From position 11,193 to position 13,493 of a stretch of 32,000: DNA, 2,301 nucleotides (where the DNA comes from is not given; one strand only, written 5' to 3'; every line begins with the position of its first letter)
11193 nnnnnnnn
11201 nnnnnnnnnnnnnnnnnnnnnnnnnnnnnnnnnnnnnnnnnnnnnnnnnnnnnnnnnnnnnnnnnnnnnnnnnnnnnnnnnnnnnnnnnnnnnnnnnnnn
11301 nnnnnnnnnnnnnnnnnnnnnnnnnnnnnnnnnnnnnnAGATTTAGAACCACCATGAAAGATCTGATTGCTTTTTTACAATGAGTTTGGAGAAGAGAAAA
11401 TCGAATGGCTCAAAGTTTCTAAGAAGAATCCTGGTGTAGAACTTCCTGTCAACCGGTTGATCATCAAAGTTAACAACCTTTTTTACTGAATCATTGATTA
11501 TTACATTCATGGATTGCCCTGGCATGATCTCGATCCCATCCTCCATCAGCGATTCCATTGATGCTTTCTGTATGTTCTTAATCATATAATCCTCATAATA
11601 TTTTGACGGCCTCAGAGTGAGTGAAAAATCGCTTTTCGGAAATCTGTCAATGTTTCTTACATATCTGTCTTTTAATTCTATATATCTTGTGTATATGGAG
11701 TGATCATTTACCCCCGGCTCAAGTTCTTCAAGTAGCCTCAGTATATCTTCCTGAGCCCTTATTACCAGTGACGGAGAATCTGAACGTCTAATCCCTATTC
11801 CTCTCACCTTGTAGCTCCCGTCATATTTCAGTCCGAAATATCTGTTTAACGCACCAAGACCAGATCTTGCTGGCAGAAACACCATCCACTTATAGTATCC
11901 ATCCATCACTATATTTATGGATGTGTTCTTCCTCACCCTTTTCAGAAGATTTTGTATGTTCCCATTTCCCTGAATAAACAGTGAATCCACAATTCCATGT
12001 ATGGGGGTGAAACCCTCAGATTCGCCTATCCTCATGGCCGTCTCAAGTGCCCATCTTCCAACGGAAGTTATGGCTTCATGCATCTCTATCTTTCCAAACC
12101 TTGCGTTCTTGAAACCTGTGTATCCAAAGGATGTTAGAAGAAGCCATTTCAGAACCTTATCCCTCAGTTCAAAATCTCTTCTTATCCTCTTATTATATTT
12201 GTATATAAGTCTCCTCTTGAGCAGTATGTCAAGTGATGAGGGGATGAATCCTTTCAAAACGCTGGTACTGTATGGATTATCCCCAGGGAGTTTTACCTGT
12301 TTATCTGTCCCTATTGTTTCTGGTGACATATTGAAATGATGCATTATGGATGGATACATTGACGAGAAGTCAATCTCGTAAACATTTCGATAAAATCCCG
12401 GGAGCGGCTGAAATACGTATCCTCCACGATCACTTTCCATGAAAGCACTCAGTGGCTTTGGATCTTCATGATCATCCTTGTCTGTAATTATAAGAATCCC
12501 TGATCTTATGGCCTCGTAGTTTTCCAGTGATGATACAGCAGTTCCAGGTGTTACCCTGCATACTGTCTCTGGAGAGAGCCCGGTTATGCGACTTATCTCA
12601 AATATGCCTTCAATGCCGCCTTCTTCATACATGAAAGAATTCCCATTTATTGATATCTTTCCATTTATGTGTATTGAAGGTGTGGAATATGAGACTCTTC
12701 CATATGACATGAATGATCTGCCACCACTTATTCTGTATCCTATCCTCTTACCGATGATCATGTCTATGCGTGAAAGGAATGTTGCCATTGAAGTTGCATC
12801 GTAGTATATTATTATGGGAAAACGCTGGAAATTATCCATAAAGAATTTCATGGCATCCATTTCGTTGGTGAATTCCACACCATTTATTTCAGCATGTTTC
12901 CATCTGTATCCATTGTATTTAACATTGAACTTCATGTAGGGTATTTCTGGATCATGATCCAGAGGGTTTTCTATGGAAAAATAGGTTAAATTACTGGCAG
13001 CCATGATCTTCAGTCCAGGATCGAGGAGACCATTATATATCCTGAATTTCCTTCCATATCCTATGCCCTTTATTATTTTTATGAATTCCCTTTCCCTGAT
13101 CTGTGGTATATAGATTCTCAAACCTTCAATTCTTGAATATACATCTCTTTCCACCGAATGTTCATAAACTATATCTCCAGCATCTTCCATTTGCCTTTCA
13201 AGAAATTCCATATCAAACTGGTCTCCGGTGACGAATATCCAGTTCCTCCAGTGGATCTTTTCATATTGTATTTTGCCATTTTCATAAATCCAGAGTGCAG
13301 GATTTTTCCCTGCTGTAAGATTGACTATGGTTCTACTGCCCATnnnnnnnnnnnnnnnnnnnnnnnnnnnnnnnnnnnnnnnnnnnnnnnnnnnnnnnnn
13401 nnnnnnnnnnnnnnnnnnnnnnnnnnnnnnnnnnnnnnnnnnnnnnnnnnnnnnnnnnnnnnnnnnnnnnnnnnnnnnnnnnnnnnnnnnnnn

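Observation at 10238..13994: Tail-to-tail Orc1/Cdc6 paralog and PolB2-like operon: possible DNA-damage-response module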

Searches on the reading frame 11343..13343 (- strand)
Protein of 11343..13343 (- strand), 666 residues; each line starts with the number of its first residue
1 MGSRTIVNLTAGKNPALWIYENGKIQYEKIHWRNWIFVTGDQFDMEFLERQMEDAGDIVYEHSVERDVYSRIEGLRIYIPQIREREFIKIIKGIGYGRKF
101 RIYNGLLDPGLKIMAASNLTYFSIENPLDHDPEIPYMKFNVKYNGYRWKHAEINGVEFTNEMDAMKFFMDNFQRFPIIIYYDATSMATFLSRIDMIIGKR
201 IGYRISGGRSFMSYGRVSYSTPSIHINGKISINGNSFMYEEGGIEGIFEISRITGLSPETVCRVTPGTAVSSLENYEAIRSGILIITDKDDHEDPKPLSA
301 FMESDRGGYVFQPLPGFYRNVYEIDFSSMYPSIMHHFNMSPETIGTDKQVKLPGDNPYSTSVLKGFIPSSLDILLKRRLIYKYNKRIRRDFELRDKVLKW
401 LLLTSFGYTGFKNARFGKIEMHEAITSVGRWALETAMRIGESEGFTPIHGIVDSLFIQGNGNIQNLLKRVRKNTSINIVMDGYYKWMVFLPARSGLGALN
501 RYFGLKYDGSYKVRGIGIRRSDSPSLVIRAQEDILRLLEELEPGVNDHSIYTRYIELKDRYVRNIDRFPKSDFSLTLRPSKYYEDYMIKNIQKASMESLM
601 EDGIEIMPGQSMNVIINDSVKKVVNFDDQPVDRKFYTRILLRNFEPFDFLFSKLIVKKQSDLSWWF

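Call 6: search_protein_families(library=pfam, proteins=[window:11343-13343:-], max_evalue=0.01)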
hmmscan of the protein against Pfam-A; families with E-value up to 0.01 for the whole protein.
window:11343-13343:- (666 aa): 1 family
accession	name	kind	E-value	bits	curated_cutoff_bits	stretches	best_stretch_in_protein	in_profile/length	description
PF00136.26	DNA_pol_B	-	1.9e-15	57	23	1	304-586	42-375/453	DNA polymerase family B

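Call 7: search_protein_families(library=ncbifam, proteins=[window:11343-13343:-], max_evalue=0.01)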
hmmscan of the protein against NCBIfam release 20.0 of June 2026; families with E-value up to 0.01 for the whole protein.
window:11343-13343:- (666 aa): 9 families
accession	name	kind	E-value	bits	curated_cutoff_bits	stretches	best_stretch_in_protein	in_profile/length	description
NF004416.0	PRK05761.1-2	equivalog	1.2e-155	519.6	516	1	15-657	13-655/665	type B DNA-directed DNA polymerase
NF004418.0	PRK05761.1-4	subfamily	3.1e-59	200.9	692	1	205-623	222-659/717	type B DNA-directed DNA polymerase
NF004417.0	PRK05761.1-3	equivalog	1e-30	106.5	780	1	247-639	423-832/858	DNA-directed DNA polymerase I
NF004419.0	PRK05761.1-5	equivalog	2.3e-20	72.2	1285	1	250-560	493-824/932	DNA-directed DNA polymerase I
NF004415.0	PRK05761.1-1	equivalog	5.6e-18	64.2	1289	1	305-546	494-746/883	DNA-directed DNA polymerase I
NF004421.0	PRK05762.1-2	equivalog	2.2e-16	59.4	570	1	306-463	412-568/795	DNA polymerase II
TIGR00592.1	pol2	superfamily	2.3e-12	45.8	239.95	1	306-462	801-963/1176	DNA polymerase (pol2)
NF004422.0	PRK05762.1-4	equivalog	1.8e-08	33.2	1103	1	303-458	401-556/789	DNA polymerase II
NF004420.0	PRK05762.1-1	equivalog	7.6e-07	28.2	1435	1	305-458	399-552/783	DNA polymerase II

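Call 24: search_solved_structures(query=window:11343-13343:-, max_evalue=0.001, show_alignments=1)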
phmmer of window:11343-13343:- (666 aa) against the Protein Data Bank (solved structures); distinct sequences matched with E-value up to 0.001: 86 (the best 60 are shown).
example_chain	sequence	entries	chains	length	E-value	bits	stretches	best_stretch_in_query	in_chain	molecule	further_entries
5mdn_A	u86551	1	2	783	4e-23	84.9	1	302-540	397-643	DNA polymerase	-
8s84_A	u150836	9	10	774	3.1e-19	72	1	250-616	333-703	DNA polymerase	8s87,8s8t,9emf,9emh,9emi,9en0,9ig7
7b07_A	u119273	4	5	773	3.3e-19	72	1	250-618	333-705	DNA polymerase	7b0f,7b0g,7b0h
7b06_A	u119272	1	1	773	4.4e-19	71.5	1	250-617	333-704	DNA polymerase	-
1s5j_A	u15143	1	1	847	4.8e-19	71.4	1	250-645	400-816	DNA polymerase I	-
7b08_A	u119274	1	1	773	1e-18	70.3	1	250-617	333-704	DNA polymerase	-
1tgo_A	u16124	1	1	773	1.4e-18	69.8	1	250-617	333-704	PROTEIN (THERMOSTABLE B DNA POLYMERASE)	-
2vwk_A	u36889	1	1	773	1.5e-18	69.7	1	250-617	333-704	DNA POLYMERASE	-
2xhb_A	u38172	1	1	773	1.5e-18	69.7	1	250-617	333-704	DNA POLYMERASE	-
2vwj_A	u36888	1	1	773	1.6e-18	69.7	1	250-617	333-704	DNA POLYMERASE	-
5vu5_A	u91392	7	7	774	2.2e-18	69.2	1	250-618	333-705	DNA polymerase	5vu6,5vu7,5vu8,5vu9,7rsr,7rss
6wya_A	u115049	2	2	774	2.5e-18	69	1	250-624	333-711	DNA polymerase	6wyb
1wns_A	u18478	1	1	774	2.8e-18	68.8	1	250-617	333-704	DNA POLYMERASE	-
4k8z_A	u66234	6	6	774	2.9e-18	68.8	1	250-617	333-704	DNA polymerase | DNA polymerase,DNA polymerase,DNA polymerase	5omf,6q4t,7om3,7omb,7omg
1wn7_A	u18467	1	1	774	3.7e-18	68.5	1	250-617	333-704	Family B DNA Polymerase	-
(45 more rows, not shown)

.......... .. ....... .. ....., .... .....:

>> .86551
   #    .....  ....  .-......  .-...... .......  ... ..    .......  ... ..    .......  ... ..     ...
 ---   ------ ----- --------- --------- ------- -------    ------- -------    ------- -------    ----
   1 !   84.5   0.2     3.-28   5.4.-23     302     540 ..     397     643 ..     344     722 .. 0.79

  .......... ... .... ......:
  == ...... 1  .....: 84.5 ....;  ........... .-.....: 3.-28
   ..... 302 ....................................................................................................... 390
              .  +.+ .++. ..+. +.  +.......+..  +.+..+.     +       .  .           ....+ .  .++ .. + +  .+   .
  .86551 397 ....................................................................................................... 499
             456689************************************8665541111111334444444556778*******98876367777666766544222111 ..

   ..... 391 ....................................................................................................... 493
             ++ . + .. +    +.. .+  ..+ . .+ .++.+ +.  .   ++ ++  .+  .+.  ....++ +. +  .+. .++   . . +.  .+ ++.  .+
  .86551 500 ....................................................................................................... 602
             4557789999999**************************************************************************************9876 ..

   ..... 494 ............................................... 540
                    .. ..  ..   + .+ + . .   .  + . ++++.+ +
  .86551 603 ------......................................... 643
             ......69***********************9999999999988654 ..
